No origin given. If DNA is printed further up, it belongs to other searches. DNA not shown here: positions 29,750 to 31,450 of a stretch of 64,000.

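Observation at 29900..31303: ACT-domain fused to a butyrate-kinase-type acyl kinase, with no partner phosphotransacylase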

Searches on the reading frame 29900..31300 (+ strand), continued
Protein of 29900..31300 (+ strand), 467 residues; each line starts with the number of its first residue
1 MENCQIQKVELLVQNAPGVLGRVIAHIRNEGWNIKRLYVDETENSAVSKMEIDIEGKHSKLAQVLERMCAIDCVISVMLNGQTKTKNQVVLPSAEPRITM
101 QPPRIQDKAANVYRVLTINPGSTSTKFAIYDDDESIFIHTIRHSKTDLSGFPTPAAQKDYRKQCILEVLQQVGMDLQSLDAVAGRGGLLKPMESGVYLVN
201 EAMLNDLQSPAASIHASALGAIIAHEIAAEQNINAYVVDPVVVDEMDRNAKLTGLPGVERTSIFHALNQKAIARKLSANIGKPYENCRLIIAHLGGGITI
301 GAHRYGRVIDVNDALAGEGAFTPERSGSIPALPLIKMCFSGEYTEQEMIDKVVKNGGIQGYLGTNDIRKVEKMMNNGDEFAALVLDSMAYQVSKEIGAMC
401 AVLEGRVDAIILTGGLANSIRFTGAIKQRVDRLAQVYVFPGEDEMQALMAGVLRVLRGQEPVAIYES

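Call 21: find_encoding_contigs(protein=P0021, flank=10000, max_places=2)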
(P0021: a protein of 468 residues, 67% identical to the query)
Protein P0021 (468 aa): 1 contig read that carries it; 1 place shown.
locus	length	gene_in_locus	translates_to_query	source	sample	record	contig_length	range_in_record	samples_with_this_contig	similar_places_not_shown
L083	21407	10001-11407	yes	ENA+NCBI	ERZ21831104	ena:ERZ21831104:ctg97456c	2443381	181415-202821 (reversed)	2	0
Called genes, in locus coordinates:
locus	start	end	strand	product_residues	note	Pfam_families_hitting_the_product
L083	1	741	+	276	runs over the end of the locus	PF00303:Thymidylat_synt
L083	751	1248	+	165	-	PF00186:DHFR_1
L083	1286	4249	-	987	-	PF00990:GGDEF, PF00072:Response_reg, PF00990:GGDEF, PF00563:EAL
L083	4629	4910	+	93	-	-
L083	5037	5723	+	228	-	-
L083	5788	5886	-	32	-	-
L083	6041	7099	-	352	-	PF04389:Peptidase_M28 (weak), PF01546:Peptidase_M20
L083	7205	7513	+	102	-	PF02583:Trns_repr_metal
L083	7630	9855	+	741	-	PF00122:E1-E2_ATPase, PF00702:Hydrolase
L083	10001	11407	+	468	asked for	PF22629:ACT_AHAS_ss, PF01869:BcrAD_BadFG (faint), PF00871:Acetate_kinase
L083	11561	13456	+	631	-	PF00795:CN_hydrolase, PF02540:NAD_synthase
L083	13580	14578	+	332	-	PF01073:3Beta_HSD, PF01370:Epimerase, PF02719:Polysacc_synt_2, PF04321:RmlD_sub_bind, PF05368:NmrA (weak), PF13460:NAD_binding_10, PF16363:GDP_Man_Dehyd, PF07993:NAD_binding_4, +1 more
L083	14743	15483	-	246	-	PF09997:DUF2238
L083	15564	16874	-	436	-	PF13439:Glyco_transf_4, PF13579:Glyco_trans_4_4, PF00534:Glycos_transf_1, PF13692:Glyco_trans_1_4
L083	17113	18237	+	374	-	PF13508:Acetyltransf_7 (faint), PF00583:Acetyltransf_1 (weak)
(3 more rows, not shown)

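Call 22: find_encoding_contigs(protein=P0004, flank=10000, max_places=2)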
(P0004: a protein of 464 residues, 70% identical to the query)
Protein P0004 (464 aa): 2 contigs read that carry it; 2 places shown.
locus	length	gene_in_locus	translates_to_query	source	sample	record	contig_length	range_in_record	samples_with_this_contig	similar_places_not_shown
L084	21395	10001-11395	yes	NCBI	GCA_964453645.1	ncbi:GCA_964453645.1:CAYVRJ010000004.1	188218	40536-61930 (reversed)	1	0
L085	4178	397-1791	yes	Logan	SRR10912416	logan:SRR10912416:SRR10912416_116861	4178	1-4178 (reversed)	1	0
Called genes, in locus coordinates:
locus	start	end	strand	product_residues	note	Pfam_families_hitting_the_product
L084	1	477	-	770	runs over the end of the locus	PF01547:SBP_bac_1 (weak), PF13416:SBP_bac_8 (weak)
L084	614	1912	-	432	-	PF00512:HisKA, PF02518:HATPase_c, PF14501:HATPase_c_5 (faint)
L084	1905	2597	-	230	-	PF00072:Response_reg, PF00486:Trans_reg_C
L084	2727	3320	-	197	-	PF00472:RF-1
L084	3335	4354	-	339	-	PF01139:RtcB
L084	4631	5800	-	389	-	-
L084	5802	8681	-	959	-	PF00069:Pkinase, PF07714:PK_Tyr_Ser-Thr, PF03109:ABC1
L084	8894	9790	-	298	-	-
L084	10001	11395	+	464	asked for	PF22629:ACT_AHAS_ss (weak), PF00871:Acetate_kinase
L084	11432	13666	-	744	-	PF00069:Pkinase, PF07714:PK_Tyr_Ser-Thr, PF03109:ABC1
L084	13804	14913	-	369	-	PF00270:DEAD, PF04851:ResIII, PF21090:P-loop_SecA (faint), PF22590:Cas3-like_C_2 (faint), PF00271:Helicase_C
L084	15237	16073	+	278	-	-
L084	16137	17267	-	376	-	PF01370:Epimerase, PF02719:Polysacc_synt_2 (faint), PF07993:NAD_binding_4 (faint), PF16363:GDP_Man_Dehyd (faint), PF14667:Polysacc_synt_C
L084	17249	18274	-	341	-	PF01073:3Beta_HSD, PF01370:Epimerase, PF02719:Polysacc_synt_2, PF04321:RmlD_sub_bind (weak), PF05368:NmrA, PF13460:NAD_binding_10, PF16363:GDP_Man_Dehyd, PF08485:Polysacc_syn_2C, +1 more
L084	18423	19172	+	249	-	-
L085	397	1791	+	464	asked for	PF22629:ACT_AHAS_ss (weak), PF00871:Acetate_kinase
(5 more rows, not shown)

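Call 23: find_encoding_contigs(protein=P0091, flank=10000, max_places=2)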
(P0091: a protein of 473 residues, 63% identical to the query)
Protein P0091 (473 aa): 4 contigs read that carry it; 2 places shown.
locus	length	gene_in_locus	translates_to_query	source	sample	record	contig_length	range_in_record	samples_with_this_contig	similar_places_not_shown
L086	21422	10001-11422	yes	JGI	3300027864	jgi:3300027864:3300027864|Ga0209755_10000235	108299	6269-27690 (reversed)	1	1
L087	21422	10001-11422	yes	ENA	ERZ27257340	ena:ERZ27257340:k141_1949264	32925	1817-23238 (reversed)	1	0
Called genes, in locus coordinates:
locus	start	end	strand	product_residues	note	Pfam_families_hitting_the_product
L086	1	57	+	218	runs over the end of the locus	-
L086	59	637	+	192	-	-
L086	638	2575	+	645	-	PF01074:Glyco_hydro_38N (faint), PF03065:Glyco_hydro_57, PF09095:AmyA-gluTrfs_C (faint)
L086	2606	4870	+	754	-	PF00133:tRNA-synt_1 (weak), PF09334:tRNA-synt_1g, PF19303:Anticodon_3, PF01588:tRNA_bind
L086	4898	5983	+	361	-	PF01063:Aminotran_4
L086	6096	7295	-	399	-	PF13506:Glyco_transf_21, PF13641:Glyco_tranf_2_3, PF00535:Glycos_transf_2, PF10111:Glyco_tranf_2_2, PF13632:Glyco_trans_2_3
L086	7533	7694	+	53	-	-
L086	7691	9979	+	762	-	PF00330:Aconitase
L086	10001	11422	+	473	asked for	PF22629:ACT_AHAS_ss, PF00871:Acetate_kinase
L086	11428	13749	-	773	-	PF00403:HMA, PF00122:E1-E2_ATPase, PF00702:Hydrolase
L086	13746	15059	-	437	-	PF13393:tRNA-synt_His, PF00587:tRNA-synt_2b, PF03129:HGTP_anticodon (weak)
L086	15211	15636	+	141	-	PF03840:SecG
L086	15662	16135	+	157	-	PF00359:PTS_EIIA_2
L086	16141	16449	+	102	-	-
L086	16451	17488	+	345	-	PF01992:vATP-synt_AC39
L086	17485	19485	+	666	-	PF01496:V_ATPase_I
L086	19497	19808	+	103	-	PF00137:ATP-synt_C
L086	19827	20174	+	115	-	PF01990:ATP-synt_F (weak)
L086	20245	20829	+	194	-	PF05685:Uma2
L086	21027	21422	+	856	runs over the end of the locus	PF02190:LON_substr_bdg, PF00004:AAA, PF07728:AAA_5 (weak), PF22667:Lon_lid, PF05362:Lon_C, PF13541:ChlI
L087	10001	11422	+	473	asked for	PF22629:ACT_AHAS_ss, PF00871:Acetate_kinase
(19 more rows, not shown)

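Call 24: list_cluster_members(proteins=[P0001, P0002, P0004, P0005, P0006, P0008, P0021, P0103, P0020, P0040])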
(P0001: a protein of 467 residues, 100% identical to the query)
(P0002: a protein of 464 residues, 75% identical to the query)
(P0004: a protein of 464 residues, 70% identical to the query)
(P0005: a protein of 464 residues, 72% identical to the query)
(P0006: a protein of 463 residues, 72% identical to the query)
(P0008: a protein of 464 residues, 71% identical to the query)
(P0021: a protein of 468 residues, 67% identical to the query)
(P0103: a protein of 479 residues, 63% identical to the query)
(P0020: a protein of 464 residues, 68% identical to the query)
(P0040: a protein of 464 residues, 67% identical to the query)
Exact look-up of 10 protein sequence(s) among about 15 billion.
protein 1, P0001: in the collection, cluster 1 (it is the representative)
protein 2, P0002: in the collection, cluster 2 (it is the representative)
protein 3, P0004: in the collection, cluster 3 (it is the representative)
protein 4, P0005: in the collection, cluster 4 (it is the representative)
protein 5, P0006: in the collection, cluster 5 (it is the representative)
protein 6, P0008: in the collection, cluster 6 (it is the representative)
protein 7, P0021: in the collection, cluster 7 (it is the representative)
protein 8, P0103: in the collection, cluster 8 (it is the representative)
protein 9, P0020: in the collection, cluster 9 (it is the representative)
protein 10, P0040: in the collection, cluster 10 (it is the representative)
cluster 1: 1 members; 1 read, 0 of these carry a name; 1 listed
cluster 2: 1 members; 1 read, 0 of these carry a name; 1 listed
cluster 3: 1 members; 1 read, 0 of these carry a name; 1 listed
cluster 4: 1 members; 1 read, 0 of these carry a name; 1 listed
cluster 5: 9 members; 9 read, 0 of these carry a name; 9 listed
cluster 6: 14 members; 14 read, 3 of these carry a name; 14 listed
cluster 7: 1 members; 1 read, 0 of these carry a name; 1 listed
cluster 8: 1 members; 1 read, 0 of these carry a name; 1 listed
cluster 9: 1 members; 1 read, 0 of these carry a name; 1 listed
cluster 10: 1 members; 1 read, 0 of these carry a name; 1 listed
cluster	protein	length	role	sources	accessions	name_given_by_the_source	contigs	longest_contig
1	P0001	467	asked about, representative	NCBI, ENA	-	-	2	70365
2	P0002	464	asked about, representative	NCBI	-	-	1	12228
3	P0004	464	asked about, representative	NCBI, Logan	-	-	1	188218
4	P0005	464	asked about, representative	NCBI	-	-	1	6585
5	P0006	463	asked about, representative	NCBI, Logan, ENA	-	-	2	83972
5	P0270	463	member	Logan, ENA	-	-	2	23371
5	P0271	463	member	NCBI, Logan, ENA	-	-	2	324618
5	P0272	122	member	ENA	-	-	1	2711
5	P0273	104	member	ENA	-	-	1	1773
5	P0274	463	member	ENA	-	-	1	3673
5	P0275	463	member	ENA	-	-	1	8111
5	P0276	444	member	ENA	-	-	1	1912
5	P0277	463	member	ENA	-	-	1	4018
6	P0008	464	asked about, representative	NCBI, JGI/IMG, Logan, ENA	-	butyrate kinase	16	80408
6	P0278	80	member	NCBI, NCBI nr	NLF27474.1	MAG: butyrate kinase, partial [Clostridiales bacterium] | butyrate kinase [Clostridiales bacterium]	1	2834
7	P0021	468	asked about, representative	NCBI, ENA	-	-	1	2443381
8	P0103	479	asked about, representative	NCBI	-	-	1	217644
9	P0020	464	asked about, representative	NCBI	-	-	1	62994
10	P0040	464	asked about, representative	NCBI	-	-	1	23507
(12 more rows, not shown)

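Call 44: predict_structure(alignment_id=A2)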
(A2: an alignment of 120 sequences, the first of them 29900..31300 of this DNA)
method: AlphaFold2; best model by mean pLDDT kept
length: 467 residues; sequences in the alignment: 120
mean_pLDDT: 78.1   pTM: 0.64
mean pLDDT of the five models: 78.1, 77.7, 77.0, 75.0, 70.5
residues with pLDDT >= 90: 147; 70-90: 185; 50-70: 80; < 50: 55
segments of 3 or more residues with pLDDT < 50: 91-100, 244-261, 314-329, 358-363
pLDDT, mean of each block of 10 residues (from residue 1): 75 83 75 85 87 80 81 87 74 42 84 96 91 95 88 89 96 95 83 83 87 75 96 91 49 42 64 87 86 76 59 45 47 65 71 53 58 68 75 84 88 86 91 93 87 94 88
secondary structure, 60 per line:
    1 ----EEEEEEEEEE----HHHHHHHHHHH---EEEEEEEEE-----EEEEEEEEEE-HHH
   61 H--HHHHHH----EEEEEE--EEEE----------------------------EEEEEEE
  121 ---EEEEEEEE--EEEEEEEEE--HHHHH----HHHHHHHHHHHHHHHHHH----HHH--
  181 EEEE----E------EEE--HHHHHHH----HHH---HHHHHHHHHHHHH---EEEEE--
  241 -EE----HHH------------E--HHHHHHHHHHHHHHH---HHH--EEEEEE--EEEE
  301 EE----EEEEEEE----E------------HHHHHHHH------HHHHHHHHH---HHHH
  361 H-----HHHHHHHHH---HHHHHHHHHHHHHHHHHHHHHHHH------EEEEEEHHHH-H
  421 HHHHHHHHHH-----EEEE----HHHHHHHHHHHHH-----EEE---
elements in order: E5-14 H19-29 E33-41 E47-56 H58-61 H64-69 E74-79 E82-85 E114-120 E124-131 E134-142 H145-149 H154-171 E181-184 E196-198 H201-207 H218-230 E234-238 H266-280 E289-294 E297-302 E307-313 H331-338 H345-353 H357-361 H367-375 H379-402 E409-414 H415-418 H420-430 E436-439 H444-456 E462-464

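Call 57: find_encoding_contigs(protein=P0026, flank=10000, max_places=1)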
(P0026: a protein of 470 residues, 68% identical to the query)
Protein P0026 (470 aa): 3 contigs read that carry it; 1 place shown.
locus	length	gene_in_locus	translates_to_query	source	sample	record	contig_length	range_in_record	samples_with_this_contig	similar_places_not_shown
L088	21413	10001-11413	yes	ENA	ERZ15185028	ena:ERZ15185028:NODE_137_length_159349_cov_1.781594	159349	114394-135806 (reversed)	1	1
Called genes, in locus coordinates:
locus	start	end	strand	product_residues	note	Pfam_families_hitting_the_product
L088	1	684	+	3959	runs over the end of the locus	PF16555:GramPos_pilinD1 (faint), PF17802:SpaA, PF22904:NOMO1-like_2nd (faint), PF17802:SpaA, PF17210:SdrD_B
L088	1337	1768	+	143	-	PF00258:Flavodoxin_1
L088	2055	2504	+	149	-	-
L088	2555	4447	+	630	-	-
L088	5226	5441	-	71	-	PF13181:TPR_8 (faint)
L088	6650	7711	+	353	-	PF10571:UPF0547 (faint), PF12773:DZR, PF17032:Zn_ribbon_15 (faint), PF24460:DUF7575 (faint), PF13248:Zn_ribbon_3 (weak), PF13240:Zn_Ribbon_1 (weak)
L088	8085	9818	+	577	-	PF02026:RyR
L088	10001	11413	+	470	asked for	PF13291:ACT_4 (faint), PF13710:ACT_5 (faint), PF22629:ACT_AHAS_ss, PF00871:Acetate_kinase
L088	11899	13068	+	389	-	PF01676:Metalloenzyme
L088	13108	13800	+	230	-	PF19700:DUF6198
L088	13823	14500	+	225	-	PF19700:DUF6198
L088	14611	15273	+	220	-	PF19700:DUF6198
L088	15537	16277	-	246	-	PF01812:5-FTHF_cyc-lig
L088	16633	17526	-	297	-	PF02645:DegV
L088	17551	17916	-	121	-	PF00903:Glyoxalase, PF22677:Ble-like_N (weak), PF13669:Glyoxalase_4, PF18029:Glyoxalase_6 (weak)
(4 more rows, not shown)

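Call 58: find_encoding_contigs(protein=P0103, flank=10000, max_places=1)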
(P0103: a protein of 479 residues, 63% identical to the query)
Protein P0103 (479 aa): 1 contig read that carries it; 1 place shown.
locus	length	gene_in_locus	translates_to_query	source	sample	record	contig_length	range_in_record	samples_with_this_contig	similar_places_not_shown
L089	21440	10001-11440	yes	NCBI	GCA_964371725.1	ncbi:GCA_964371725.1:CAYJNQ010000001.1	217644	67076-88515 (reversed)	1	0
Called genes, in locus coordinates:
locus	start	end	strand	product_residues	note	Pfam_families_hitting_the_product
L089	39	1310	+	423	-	PF00709:Adenylsucc_synt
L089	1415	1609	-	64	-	-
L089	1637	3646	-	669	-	PF00009:GTP_EFTU (faint), PF01926:MMR_HSR1, PF02421:FeoB_N, PF07670:Gate, PF07664:FeoB_C, PF07670:Gate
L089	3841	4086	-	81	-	PF04023:FeoA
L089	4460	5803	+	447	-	PF01039:Carboxyl_trans, PF03255:ACCA (faint)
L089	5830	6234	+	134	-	-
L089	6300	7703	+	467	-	PF00682:HMGL-like, PF02436:PYC_OADA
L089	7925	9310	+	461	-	PF28494:GlyRS_ins_1 (weak), PF00587:tRNA-synt_2b, PF03129:HGTP_anticodon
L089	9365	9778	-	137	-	-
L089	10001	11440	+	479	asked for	PF22629:ACT_AHAS_ss (weak), PF00871:Acetate_kinase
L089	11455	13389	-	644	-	PF07228:SpoIIE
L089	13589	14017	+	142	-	PF13581:HATPase_c_2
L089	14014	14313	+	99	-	PF01740:STAS, PF13466:STAS_2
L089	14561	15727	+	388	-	PF01625:PMSR, PF01641:SelR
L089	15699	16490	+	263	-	PF00072:Response_reg, PF12833:HTH_18, PF00165:HTH_AraC (weak)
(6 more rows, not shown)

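Call 59: find_encoding_contigs(protein=P0082, flank=10000, max_places=1)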
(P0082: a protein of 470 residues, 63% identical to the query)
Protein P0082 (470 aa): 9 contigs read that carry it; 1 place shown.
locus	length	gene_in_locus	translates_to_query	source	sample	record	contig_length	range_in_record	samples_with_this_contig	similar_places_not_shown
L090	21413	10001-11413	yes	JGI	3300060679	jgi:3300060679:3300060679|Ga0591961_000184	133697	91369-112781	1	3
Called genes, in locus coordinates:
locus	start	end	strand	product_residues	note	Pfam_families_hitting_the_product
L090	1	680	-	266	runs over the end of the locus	PF04909:Amidohydro_2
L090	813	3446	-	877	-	PF00690:Cation_ATPase_N, PF00122:E1-E2_ATPase, PF00702:Hydrolase, PF13246:Cation_ATPase, PF12710:HAD (faint), PF00689:Cation_ATPase_C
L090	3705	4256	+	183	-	PF00578:AhpC-TSA, PF08534:Redoxin, PF13911:AhpC-TSA_2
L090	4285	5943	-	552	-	PF00501:AMP-binding, PF13193:AMP-binding_C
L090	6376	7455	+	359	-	PF03033:Glyco_transf_28, PF04101:Glyco_tran_28_C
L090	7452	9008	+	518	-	PF01170:UPF0020, PF05175:MTS, PF13847:Methyltransf_31 (weak), PF13649:Methyltransf_25 (weak)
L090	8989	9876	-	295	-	PF04018:VCA0040-like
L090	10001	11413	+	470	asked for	PF22629:ACT_AHAS_ss, PF00871:Acetate_kinase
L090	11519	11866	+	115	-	PF01627:Hpt (weak)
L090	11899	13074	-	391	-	PF00072:Response_reg, PF13487:HD_5, PF01966:HD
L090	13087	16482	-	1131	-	PF00989:PAS (faint), PF08447:PAS_3, PF13426:PAS_9 (faint), PF08447:PAS_3, PF00512:HisKA, PF02518:HATPase_c, PF00072:Response_reg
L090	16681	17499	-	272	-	PF02645:DegV, PF13684:FakA-like_C (faint)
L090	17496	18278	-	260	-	PF03255:ACCA, PF01039:Carboxyl_trans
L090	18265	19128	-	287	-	PF01039:Carboxyl_trans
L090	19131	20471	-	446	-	PF00289:Biotin_carb_N, PF02222:ATP-grasp, PF02786:CPSase_L_D2, PF07478:Dala_Dala_lig_C, PF02785:Biotin_carb_C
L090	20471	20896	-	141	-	PF22817:ApeP-like, PF07977:FabA, PF22818:ApeI-like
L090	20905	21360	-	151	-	PF00364:Biotin_lipoyl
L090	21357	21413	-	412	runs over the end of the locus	PF00109:ketoacyl-synt, PF02801:Ketoacyl-synt_C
